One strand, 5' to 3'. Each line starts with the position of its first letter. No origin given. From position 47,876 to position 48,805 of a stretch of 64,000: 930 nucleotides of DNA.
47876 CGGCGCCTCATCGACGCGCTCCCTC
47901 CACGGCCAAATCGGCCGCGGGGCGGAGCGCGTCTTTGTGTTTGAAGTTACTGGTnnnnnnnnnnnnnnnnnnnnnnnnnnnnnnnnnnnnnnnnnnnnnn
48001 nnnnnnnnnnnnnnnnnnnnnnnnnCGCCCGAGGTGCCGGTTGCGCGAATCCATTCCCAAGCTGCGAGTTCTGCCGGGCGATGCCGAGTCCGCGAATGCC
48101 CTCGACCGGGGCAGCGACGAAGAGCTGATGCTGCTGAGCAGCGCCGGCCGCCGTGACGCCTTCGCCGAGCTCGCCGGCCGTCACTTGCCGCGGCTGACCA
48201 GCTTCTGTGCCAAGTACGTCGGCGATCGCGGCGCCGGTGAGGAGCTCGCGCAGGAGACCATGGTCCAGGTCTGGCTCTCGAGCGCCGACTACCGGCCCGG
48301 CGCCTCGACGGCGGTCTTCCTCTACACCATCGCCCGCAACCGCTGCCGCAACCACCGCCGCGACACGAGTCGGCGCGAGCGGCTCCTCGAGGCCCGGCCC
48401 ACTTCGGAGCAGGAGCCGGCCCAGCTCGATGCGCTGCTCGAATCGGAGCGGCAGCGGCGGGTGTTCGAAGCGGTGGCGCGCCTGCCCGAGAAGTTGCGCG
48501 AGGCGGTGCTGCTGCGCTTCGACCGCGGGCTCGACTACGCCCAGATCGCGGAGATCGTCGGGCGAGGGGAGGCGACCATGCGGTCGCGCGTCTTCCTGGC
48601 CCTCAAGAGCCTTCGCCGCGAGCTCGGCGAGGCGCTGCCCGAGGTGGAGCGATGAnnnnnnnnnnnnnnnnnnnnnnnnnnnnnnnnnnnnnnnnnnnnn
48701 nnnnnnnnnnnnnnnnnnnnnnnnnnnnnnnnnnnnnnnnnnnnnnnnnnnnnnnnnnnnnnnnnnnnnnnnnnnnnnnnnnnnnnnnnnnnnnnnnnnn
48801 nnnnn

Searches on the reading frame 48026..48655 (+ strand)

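Call 10: search_protein_families(library=pfam, proteins=[window:48026-48655:+], max_evalue=0.001)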
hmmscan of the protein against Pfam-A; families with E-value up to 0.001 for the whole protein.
window:48026-48655:+ (209 aa): 3 families
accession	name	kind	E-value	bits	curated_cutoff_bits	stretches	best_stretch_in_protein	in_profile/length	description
PF04542.20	Sigma70_r2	-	3e-15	56.2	24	1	50-117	2-71/71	Sigma-70 region 2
PF08281.18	Sigma70_r4_2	-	1.1e-12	47.8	25.7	1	145-196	3-54/54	Sigma-70, region 4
PF04545.22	Sigma70_r4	-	1.4e-07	31.4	24.1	1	150-197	2-49/50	Sigma-70, region 4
